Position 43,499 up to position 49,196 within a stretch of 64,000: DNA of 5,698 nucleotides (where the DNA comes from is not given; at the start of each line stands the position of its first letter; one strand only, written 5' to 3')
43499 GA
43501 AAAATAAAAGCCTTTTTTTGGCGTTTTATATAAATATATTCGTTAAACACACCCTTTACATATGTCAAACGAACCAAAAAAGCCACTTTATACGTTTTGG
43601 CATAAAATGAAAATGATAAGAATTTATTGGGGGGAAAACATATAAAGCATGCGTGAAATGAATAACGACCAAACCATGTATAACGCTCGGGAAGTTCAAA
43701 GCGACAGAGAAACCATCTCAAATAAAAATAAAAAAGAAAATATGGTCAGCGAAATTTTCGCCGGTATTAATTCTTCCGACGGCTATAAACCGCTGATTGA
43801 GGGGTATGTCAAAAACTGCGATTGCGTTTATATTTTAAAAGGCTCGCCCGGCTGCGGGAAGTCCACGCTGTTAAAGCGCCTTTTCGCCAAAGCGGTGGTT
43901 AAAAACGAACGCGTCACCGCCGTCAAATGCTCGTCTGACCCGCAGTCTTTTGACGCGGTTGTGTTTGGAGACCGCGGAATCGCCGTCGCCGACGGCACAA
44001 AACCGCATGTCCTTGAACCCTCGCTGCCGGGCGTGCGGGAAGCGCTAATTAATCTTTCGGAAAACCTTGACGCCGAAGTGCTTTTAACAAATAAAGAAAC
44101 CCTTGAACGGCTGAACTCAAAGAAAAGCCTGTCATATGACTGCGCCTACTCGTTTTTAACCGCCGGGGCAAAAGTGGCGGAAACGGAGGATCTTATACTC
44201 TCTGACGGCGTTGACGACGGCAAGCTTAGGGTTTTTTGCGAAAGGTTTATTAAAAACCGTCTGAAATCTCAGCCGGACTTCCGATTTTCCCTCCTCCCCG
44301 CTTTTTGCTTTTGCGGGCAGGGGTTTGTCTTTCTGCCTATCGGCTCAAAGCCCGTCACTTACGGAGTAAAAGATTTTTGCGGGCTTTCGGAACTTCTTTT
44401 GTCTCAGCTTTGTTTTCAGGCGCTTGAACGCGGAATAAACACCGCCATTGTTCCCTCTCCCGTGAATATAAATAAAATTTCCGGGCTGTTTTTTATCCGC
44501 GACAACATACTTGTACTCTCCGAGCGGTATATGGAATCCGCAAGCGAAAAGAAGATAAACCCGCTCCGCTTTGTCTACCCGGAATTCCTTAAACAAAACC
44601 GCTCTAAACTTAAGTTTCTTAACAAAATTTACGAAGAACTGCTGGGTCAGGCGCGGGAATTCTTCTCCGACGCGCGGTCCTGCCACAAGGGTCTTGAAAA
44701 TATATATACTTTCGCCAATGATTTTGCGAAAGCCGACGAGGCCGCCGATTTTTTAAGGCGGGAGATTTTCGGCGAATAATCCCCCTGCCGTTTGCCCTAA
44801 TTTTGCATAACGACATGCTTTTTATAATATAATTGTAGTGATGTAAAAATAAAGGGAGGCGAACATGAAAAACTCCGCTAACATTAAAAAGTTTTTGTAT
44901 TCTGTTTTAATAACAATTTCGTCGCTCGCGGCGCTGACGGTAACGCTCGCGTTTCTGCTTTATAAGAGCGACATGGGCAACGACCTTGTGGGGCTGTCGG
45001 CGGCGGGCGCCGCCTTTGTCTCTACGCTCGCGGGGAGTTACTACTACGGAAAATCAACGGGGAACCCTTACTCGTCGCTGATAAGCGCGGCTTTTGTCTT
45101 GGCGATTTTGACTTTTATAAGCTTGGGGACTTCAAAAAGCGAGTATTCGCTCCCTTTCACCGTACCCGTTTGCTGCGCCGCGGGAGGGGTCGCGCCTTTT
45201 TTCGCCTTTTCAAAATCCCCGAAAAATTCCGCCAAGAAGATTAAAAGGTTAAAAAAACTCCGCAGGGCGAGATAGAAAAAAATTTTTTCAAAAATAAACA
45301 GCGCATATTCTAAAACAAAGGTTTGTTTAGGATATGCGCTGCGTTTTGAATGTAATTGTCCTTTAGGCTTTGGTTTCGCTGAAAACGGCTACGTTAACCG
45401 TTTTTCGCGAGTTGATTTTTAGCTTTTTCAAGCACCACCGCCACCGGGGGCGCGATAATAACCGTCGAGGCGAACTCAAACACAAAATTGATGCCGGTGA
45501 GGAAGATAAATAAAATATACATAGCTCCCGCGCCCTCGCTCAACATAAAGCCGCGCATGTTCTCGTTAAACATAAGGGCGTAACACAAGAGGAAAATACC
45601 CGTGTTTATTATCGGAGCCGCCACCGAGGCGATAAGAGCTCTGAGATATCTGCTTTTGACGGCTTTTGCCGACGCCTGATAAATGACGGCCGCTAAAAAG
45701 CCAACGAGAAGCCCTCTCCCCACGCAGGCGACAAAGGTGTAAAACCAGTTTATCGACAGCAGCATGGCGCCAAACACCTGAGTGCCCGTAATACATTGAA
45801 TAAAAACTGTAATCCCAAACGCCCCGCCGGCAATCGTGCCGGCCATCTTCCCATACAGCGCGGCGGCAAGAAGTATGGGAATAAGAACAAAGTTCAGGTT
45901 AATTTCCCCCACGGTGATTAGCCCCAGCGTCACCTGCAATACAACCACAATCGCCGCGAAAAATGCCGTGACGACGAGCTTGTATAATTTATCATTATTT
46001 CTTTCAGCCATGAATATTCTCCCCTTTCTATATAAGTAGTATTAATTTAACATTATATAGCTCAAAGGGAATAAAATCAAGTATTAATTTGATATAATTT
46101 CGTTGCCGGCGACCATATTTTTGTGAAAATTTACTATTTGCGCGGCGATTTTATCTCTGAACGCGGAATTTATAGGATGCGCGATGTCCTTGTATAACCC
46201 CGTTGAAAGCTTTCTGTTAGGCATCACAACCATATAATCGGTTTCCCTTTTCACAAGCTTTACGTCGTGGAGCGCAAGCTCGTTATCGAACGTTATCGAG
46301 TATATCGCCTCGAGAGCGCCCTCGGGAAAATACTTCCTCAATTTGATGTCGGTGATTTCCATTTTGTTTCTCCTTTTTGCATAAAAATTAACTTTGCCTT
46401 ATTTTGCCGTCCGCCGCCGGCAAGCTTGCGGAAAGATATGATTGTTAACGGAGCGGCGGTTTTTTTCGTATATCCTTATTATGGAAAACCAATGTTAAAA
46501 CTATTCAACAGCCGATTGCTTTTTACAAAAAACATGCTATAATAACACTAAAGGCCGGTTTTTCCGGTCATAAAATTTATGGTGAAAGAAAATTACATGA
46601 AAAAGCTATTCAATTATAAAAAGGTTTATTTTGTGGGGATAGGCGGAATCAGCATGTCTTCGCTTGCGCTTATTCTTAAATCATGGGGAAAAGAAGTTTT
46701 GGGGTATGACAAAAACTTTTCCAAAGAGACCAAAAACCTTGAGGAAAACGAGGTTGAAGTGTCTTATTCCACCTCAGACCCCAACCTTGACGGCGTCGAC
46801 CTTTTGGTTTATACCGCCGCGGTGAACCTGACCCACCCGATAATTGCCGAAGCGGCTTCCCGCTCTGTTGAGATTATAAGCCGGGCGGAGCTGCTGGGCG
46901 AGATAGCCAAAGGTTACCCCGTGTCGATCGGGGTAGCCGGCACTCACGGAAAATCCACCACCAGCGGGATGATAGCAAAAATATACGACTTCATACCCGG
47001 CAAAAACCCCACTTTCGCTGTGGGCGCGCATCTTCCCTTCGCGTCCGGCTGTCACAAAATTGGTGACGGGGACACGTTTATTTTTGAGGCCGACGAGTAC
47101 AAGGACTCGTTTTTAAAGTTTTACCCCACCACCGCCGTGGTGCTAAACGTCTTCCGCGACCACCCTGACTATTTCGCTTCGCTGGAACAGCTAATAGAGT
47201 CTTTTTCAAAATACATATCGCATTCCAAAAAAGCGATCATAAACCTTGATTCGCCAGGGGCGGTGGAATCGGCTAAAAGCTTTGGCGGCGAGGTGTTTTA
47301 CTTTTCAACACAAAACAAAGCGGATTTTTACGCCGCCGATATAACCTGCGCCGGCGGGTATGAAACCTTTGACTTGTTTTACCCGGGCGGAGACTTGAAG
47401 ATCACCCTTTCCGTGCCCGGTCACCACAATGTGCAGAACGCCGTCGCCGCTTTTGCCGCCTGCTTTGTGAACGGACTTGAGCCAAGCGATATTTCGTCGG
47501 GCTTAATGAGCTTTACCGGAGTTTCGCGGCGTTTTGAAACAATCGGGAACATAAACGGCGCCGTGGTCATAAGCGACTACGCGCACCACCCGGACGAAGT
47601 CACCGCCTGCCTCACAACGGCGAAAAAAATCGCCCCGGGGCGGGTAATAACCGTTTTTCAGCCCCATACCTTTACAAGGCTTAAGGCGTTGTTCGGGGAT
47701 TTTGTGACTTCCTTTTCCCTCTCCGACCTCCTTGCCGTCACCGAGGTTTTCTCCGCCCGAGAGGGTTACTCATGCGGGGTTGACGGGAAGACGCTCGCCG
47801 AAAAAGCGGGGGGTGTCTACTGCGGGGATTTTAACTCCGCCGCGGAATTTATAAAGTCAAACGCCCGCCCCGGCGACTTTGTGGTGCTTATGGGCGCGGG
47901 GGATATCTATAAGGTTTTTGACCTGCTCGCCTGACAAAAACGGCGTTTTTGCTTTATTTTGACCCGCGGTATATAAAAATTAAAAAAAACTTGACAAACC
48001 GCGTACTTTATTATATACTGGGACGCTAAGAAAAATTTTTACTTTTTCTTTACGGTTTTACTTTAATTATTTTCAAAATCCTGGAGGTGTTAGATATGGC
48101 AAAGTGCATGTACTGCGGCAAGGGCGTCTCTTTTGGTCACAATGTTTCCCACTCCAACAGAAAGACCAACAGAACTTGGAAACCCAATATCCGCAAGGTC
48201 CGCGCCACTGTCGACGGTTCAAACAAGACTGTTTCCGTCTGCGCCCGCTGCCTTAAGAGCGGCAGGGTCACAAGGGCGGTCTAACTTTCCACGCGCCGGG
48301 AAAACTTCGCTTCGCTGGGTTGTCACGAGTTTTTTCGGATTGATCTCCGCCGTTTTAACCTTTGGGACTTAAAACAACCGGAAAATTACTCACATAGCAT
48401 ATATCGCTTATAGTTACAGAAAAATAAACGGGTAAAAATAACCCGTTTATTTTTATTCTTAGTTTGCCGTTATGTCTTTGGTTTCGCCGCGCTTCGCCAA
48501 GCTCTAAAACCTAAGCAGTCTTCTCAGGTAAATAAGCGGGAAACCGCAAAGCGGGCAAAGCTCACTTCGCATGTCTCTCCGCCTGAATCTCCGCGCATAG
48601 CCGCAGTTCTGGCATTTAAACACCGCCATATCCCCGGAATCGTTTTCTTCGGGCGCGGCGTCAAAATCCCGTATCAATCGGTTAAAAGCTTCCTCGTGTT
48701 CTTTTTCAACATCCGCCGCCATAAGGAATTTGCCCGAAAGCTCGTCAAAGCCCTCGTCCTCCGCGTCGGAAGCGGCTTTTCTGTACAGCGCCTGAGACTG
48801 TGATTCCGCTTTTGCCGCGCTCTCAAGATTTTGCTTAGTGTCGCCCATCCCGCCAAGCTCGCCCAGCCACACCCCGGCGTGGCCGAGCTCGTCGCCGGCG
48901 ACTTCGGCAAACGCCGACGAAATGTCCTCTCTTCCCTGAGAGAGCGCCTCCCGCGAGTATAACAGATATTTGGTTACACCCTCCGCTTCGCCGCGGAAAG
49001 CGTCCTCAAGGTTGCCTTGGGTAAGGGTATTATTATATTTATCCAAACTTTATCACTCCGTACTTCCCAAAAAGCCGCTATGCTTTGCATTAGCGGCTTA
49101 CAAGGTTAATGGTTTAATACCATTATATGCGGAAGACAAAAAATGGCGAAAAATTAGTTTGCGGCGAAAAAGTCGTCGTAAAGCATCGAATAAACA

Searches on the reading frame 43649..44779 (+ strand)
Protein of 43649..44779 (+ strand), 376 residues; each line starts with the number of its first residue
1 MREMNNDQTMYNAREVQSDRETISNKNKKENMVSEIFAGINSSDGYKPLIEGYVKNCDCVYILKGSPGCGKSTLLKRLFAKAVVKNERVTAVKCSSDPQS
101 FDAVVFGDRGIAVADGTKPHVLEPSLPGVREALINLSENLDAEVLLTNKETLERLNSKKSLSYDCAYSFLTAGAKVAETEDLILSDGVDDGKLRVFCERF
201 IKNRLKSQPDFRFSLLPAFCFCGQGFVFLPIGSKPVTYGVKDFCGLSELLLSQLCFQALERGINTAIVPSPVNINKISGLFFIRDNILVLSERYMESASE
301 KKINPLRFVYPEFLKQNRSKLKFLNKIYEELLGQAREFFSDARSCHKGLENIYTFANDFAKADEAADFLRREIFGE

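Call 8: search_protein_families(library=pfam, proteins=[window:43649-44779:+], max_evalue=0.01)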
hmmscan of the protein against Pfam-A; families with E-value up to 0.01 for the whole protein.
window:43649-44779:+ (376 aa): 7 families
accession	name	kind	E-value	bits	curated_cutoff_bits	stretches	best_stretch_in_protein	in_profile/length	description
PF13401.12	AAA_22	-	0.00044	21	27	1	61-100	8-46/130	AAA domain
PF20720.3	nSTAND3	-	0.00061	20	27.2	1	60-105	19-61/155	Novel STAND NTPase 3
PF07728.20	AAA_5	-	0.0023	18.4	22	1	62-100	3-39/139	AAA domain (dynein-related subfamily)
PF01443.25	Viral_helicase1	-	0.0024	18.1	21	1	63-94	3-34/228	Viral superfamily 1 RNA helicase core domain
PF05272.17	VapE-like_dom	-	0.0058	16.5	25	0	57-86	50-79/217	Virulence-associated protein E-like domain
PF24883.2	NPHP3_N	-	0.0083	16.8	24.8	0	58-95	22-59/164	Nephrocystin 3, N-terminal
PF25199.1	nSTAND_NTPase5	-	0.0086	16.3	34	0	60-97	43-81/145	Novel STAND NTPase 5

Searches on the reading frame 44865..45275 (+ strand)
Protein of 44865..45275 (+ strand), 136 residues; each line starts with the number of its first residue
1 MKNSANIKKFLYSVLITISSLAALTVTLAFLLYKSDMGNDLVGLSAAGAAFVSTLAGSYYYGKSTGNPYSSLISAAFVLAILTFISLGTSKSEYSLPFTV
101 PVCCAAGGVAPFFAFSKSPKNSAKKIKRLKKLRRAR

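Call 8: search_protein_families(library=pfam, proteins=[window:44865-45275:+], max_evalue=0.01)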
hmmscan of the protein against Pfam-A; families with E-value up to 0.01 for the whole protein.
window:44865-45275:+ (136 aa): 1 family
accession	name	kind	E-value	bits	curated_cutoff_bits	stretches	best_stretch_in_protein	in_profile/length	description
PF12670.12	DUF3792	-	5.9e-07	30.1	31.3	1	7-108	2-109/115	Protein of unknown function (DUF3792)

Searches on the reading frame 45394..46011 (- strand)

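Call 8: search_protein_families(library=pfam, proteins=[window:45394-46011:-], max_evalue=0.01)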
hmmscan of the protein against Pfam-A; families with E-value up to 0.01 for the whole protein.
window:45394-46011:- (205 aa): 2 families
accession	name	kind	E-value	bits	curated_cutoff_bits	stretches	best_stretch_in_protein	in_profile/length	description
PF12822.12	ECF_trnsprt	-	8.7e-10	39.3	30.7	1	11-188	2-166/169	ECF transporter, substrate-specific component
PF09515.15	Thia_YuaJ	-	0.0054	17.3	25.8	1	12-130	1-114/177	Thiamine transporter protein (Thia_YuaJ)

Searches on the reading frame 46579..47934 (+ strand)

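Call 8: search_protein_families(library=pfam, proteins=[window:46579-47934:+], max_evalue=0.01)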
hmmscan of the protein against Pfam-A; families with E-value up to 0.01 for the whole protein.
window:46579-47934:+ (451 aa): 3 families
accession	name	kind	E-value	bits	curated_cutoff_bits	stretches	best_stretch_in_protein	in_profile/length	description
PF08245.18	Mur_ligase_M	-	2.4e-25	90.1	24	1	119-295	1-200/200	Mur ligase middle domain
PF02875.26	Mur_ligase_C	-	2.9e-20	73.8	28.4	1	317-441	1-127/127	Mur ligase, glutamate ligase domain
PF01225.30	Mur_ligase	-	2.9e-16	60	21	1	15-113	1-94/95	Mur ligase family, catalytic domain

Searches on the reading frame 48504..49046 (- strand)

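Call 8: search_protein_families(library=pfam, proteins=[window:48504-49046:-], max_evalue=0.01)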
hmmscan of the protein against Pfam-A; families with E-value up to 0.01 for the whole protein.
window:48504-49046:- (180 aa): 2 families
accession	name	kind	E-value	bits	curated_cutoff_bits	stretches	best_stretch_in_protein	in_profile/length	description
PF02915.23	Rubrerythrin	-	1.2e-19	71.5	22.8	2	73-133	2-61/137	Rubrerythrin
PF00210.30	Ferritin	-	9e-05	22.9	24.5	0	73-133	3-63/142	Ferritin-like domain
